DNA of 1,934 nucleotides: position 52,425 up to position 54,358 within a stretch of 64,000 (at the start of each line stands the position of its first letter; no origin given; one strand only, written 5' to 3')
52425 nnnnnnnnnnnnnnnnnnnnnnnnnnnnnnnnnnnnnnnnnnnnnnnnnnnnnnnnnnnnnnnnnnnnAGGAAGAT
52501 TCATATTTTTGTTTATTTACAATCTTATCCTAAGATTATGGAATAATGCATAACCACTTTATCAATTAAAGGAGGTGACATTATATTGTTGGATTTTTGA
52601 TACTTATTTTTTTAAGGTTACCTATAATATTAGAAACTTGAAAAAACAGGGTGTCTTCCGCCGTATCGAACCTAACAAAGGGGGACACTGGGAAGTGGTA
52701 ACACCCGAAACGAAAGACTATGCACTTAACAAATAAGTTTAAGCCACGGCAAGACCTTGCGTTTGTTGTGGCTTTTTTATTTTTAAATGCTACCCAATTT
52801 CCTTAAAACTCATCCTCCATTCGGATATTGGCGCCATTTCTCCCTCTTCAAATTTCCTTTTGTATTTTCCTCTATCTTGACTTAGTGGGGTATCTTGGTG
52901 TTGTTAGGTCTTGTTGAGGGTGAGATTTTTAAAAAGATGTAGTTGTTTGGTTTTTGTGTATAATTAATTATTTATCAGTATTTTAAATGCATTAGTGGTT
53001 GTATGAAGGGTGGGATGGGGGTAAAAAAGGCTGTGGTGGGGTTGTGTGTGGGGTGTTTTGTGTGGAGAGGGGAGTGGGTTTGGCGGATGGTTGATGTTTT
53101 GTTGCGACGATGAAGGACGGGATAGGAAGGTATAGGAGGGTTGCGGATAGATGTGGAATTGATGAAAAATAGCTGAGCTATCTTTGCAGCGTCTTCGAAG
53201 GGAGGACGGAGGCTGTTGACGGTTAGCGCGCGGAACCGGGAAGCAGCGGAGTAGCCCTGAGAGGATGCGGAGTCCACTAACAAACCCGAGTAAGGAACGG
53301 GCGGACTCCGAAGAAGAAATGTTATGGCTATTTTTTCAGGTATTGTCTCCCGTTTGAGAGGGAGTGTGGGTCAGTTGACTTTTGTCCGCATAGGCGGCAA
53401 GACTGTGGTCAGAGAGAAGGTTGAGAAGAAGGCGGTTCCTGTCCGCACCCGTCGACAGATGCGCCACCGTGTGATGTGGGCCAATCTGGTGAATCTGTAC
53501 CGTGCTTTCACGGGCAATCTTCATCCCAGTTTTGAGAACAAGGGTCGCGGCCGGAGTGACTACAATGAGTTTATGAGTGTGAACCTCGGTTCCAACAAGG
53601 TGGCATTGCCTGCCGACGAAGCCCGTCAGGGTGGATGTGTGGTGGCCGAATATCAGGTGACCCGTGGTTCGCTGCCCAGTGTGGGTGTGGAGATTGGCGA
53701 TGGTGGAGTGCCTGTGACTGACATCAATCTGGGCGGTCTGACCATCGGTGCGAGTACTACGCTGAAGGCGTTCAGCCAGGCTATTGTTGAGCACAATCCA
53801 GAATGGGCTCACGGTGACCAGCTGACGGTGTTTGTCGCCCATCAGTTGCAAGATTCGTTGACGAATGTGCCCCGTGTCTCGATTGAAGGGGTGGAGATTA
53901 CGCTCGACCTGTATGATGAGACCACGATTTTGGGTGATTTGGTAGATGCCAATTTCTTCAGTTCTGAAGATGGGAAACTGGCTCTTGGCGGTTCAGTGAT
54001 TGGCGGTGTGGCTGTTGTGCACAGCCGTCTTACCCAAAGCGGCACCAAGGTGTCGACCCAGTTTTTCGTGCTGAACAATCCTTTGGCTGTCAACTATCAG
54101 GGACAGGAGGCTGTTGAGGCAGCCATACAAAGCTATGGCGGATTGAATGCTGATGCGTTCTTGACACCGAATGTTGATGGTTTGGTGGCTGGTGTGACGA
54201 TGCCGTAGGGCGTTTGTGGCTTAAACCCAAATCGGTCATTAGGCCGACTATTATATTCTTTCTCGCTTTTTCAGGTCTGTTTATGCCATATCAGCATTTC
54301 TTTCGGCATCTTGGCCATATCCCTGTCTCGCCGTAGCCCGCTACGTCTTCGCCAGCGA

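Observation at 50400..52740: AT-rich island carrying a two-gene cassette (3-TM protein + TIR-like protein): candidate undescribed defense system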

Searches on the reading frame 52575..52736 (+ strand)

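Call 4: search_protein_families(library=pfam, proteins=[window:52575-52736:+], max_evalue=1)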
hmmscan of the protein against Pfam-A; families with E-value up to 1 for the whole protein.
window:52575-52736:+ (53 aa): 1 family
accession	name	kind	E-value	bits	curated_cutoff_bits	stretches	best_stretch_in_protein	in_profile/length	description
PF09248.15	DUF1965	-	0.0076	16.4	23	1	3-42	25-64/69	Domain of unknown function (DUF1965)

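Call 5: search_protein_families(library=padloc, proteins=[window:52575-52736:+], max_evalue=1)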
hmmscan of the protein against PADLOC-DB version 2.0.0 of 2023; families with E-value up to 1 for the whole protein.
window:52575-52736:+ (53 aa): 0 families

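Call 7: search_protein_families(library=ncbifam, proteins=[window:52575-52736:+], max_evalue=1)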
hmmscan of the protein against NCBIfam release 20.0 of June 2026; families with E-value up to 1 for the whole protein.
window:52575-52736:+ (53 aa): 0 families

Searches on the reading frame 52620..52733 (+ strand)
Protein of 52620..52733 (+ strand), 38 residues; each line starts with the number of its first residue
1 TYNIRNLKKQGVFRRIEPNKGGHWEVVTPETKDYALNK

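Call 103: search_dna_similar(query=window:52620-52733:+, collection=plasmids, mode=protein, max_evalue=1, max_rows=12)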
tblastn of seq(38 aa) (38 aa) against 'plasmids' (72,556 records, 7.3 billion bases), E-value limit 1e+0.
Records with a match: 4; places in all: 4; records where one place covers at least 80% of the query: 0.
Best place of each record, by identity: 60-80% 3; <60% 1.
By first word of the organism name: Azotobacter 3; Treponema 1.
By predicted mobility (MOB-suite, as given by PLSDB): non-mobilizable 2; mobilizable 1; conjugative 1.
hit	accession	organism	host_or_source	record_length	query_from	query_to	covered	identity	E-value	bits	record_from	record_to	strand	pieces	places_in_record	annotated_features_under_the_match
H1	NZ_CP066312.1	Azotobacter chroococcum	single,soil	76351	7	27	55%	71.4%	9e-3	37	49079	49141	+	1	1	Fic family protein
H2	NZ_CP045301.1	Azotobacter salinestris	cell culture,soil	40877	7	27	55%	71.4%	9e-3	37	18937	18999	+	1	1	Fic family protein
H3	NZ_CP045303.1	Azotobacter salinestris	cell culture,soil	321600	7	27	55%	61.9%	3e-1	33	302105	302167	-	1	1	none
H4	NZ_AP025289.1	Treponema saccharophilum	-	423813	2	26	66%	44.0%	6e-2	35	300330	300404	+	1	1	winged helix-turn-helix transcriptional regulator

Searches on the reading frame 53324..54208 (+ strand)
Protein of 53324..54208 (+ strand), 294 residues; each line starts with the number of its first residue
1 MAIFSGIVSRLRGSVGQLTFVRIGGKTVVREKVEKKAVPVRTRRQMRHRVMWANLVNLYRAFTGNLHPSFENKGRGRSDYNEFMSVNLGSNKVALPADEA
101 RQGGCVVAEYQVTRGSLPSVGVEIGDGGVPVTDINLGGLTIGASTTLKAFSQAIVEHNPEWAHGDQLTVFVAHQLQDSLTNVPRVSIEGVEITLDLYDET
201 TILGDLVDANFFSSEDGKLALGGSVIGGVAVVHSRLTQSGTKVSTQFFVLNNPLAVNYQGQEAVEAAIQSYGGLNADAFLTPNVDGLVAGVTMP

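Call 4: search_protein_families(library=pfam, proteins=[window:53324-54208:+], max_evalue=1)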
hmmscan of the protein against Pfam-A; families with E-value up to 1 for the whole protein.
window:53324-54208:+ (294 aa): 0 families

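Call 7: search_protein_families(library=ncbifam, proteins=[window:53324-54208:+], max_evalue=1)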
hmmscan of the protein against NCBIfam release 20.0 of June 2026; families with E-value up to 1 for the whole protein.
window:53324-54208:+ (294 aa): 0 families

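Call 71: find_related_loci(query=window:53324-54205:+, collection=genome_contigs, flank=10000)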
Query window:53324-54205:+ (294 aa) in genome_contigs; peptide patterns used: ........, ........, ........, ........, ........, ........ (x = any residue, [..] = any of these).
234 stretches matched a pattern; 2 encode a relative of the query (tblastn E <= 1e-3); 2 distinct loci.
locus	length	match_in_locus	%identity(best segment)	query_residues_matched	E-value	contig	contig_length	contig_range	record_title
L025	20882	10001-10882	74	1-294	4e-143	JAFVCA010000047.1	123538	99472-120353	MAG: Bacteroidales bacterium isolate RGIG5033 Roe_deer_Rumen.Co__c1366411, whole genome shotgun sequence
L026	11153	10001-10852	74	11-294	2e-141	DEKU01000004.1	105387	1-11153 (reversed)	MAG TPA_asm: Bacteroidales bacterium UBA2714 UBA2714_contig_841, whole genome shotgun sequence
